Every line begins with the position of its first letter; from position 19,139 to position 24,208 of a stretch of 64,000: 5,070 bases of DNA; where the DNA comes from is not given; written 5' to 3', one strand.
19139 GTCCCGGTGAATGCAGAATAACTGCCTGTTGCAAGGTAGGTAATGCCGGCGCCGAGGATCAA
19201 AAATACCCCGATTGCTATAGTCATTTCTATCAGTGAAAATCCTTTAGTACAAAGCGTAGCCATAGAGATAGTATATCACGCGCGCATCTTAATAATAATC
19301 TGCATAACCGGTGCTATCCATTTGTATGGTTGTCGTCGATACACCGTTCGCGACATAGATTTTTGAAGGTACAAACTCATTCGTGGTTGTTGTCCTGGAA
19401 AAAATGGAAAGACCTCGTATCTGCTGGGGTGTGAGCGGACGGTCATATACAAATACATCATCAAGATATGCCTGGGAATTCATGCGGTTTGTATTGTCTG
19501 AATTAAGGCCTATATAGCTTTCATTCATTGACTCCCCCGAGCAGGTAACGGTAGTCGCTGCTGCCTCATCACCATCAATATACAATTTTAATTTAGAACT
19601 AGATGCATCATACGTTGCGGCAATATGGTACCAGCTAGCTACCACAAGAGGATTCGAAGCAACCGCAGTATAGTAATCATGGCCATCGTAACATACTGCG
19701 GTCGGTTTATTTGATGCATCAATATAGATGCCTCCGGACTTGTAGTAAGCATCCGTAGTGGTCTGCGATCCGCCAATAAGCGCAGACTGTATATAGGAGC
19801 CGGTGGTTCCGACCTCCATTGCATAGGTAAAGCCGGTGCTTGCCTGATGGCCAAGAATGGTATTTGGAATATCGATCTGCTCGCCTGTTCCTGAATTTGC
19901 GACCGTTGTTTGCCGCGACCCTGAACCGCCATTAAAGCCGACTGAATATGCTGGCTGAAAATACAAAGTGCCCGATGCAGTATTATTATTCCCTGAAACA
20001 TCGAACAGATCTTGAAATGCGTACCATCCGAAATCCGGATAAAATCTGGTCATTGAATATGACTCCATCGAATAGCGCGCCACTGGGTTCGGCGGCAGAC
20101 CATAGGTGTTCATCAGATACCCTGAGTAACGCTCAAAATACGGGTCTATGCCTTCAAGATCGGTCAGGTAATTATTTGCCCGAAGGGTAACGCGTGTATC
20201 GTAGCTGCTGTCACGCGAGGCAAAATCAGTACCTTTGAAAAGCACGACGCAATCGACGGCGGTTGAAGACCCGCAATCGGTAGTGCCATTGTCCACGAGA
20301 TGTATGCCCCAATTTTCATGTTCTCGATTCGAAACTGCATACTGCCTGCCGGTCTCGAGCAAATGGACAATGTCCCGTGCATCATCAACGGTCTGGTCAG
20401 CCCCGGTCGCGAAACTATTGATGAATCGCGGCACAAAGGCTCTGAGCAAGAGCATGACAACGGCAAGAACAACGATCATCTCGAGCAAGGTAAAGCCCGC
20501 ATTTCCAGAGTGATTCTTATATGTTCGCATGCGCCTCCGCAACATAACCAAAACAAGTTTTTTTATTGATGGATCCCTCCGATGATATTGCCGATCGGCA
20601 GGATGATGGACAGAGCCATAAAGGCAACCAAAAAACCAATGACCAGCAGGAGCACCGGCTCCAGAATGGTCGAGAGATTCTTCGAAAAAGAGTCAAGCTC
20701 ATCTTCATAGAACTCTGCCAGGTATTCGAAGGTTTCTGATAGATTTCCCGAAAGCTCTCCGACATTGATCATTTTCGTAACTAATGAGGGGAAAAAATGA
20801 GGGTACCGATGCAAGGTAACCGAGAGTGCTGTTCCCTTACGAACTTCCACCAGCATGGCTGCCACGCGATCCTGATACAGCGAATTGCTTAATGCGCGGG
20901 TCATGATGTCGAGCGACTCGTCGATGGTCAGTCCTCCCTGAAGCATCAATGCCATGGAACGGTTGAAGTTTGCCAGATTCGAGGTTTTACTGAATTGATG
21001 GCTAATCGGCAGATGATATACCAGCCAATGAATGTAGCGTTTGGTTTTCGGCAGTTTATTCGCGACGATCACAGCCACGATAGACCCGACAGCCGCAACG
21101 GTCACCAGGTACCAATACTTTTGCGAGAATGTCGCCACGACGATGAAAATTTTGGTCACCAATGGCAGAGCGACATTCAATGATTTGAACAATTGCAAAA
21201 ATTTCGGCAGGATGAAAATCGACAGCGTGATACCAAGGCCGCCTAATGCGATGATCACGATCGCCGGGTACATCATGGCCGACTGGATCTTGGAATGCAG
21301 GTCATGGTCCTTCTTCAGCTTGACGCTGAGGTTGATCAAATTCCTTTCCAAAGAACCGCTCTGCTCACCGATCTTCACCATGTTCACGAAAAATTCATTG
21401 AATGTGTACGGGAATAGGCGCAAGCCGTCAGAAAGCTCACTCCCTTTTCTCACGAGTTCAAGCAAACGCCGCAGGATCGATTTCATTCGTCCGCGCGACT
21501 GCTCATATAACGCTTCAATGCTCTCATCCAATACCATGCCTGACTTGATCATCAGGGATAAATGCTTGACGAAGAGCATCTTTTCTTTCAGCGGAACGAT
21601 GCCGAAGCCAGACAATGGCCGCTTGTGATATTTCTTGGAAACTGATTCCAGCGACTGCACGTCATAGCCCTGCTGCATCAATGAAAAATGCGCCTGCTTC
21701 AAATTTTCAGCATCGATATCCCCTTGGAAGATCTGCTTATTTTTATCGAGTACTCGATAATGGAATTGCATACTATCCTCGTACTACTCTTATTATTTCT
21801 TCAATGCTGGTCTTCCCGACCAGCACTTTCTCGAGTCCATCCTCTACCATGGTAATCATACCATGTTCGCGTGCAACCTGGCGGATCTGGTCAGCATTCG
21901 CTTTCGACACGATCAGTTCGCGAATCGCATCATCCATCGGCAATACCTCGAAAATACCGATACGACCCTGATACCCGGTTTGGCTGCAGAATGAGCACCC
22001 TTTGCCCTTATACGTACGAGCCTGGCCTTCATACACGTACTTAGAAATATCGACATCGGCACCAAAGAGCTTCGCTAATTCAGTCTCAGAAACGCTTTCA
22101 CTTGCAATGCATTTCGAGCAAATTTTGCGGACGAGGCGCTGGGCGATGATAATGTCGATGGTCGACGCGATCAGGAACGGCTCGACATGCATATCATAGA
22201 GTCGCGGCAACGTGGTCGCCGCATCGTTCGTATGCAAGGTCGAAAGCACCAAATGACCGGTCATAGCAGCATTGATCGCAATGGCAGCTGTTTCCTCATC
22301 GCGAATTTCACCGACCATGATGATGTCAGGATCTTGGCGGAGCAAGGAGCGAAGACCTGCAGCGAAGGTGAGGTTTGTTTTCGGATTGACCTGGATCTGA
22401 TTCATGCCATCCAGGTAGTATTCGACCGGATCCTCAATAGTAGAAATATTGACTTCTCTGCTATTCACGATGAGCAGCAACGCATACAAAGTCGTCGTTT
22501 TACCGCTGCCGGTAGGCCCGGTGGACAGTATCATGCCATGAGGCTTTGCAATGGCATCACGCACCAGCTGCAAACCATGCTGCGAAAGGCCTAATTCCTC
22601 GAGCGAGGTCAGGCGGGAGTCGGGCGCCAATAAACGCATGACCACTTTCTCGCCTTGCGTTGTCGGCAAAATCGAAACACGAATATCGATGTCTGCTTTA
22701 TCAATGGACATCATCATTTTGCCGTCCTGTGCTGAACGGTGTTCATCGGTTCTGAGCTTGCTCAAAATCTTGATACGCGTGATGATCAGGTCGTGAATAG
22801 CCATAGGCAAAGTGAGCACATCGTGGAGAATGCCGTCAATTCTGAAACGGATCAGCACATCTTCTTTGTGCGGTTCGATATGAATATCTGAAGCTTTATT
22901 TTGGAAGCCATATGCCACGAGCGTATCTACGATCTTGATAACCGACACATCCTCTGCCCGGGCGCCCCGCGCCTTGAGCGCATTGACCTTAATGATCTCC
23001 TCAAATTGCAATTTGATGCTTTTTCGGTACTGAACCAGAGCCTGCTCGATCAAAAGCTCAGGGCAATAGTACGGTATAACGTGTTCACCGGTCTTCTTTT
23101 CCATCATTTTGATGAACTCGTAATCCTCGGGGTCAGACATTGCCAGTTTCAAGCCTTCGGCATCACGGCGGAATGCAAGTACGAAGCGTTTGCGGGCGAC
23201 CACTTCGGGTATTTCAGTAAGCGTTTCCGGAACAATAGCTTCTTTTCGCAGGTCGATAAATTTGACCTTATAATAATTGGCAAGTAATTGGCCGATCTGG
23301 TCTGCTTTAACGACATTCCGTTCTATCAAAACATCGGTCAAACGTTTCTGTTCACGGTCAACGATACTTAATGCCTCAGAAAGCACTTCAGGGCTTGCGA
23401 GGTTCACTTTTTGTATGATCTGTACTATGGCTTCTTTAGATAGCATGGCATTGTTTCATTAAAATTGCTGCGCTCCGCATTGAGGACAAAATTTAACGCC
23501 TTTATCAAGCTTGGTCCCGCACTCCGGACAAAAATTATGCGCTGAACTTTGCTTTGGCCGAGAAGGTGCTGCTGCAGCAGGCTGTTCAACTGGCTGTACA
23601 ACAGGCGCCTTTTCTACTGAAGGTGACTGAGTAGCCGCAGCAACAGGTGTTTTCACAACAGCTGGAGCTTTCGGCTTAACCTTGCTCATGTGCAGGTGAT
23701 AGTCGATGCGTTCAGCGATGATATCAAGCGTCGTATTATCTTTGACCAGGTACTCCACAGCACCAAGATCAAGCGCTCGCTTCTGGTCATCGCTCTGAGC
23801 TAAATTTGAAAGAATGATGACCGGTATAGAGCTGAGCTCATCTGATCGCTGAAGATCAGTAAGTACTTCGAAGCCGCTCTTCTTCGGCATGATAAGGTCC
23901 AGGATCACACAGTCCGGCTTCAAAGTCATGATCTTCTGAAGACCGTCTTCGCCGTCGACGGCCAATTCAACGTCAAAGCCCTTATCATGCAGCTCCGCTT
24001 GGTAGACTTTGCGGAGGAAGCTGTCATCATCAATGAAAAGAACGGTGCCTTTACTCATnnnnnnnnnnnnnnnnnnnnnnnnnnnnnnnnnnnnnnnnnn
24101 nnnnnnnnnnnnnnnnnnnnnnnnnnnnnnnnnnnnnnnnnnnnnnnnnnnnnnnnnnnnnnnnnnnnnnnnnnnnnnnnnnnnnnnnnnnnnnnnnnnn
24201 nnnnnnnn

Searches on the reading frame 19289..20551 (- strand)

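Call 10: search_protein_families(library=pfam, proteins=[window:19289-20551:-], max_evalue=0.001)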
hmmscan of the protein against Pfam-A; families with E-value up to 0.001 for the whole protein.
window:19289-20551:- (420 aa): 2 families
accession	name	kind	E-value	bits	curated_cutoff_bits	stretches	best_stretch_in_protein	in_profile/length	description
PF13385.13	Laminin_G_3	-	2.3e-18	67.2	27.6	1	221-378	2-150/151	Concanavalin A-like lectin/glucanases superfamily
PF07963.17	N_methyl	-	3.3e-05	23.7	21.2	1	16-36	3-23/27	Prokaryotic N-terminal methylation motif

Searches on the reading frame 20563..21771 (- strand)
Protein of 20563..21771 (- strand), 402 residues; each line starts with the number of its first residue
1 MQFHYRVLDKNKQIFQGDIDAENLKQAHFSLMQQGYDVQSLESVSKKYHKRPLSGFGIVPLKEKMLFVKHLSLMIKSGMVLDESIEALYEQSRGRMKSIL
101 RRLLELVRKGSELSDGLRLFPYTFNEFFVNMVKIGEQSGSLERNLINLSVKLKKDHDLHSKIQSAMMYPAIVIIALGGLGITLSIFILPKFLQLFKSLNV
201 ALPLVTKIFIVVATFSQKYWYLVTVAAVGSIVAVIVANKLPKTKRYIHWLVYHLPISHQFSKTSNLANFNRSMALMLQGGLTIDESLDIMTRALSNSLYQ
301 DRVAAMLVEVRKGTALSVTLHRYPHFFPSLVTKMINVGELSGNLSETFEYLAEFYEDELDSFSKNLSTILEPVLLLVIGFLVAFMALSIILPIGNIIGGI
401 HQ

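Call 10: search_protein_families(library=pfam, proteins=[window:20563-21771:-], max_evalue=0.001)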
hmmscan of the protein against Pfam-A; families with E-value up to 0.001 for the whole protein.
window:20563-21771:- (402 aa): 1 family
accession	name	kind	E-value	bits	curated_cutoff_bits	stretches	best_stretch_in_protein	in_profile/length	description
PF00482.28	T2SSF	-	1.3e-54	183.9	25.2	2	271-392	3-125/125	Type II secretion system (T2SS), protein F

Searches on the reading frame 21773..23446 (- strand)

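Call 10: search_protein_families(library=pfam, proteins=[window:21773-23446:-], max_evalue=0.001)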
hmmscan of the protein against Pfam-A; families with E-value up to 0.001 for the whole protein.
window:21773-23446:- (557 aa): 2 families
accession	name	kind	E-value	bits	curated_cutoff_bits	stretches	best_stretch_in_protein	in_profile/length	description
PF00437.27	T2SSE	-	2.4e-129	431.6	24.9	1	164-553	3-370/370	Type II/IV secretion system protein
PF05157.20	MshEN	-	7.1e-13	48.8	23.1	1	59-142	1-85/90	MshEN domain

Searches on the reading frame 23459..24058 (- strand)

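Call 10: search_protein_families(library=pfam, proteins=[window:23459-24058:-], max_evalue=0.001)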
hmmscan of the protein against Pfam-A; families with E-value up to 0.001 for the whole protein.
window:23459-24058:- (199 aa): 7 families
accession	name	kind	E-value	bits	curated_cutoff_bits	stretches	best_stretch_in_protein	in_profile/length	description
PF00072.30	Response_reg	-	4.1e-23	82.1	30.2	1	6-114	1-107/111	Response regulator receiver domain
PF13240.11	Zn_Ribbon_1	-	6.8e-09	35.7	25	1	176-196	1-21/23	zinc-ribbon domain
PF13248.11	Zn_ribbon_3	-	6.2e-07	29.1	27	1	177-196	5-24/26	zinc-ribbon domain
PF12773.13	DZR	-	1.6e-05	25.4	27.3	1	174-195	24-45/45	Double zinc ribbon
PF24460.1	DUF7575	-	2.8e-05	23.8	28.5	1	177-196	6-25/28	Domain of unknown function (DUF7575)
PF17032.10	Zn_ribbon_15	-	0.00027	22.1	28.9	1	172-195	50-73/73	zinc-ribbon family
PF24463.1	DUF7577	-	0.001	19.1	28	0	177-197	5-25/27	Domain of unknown function (DUF7577)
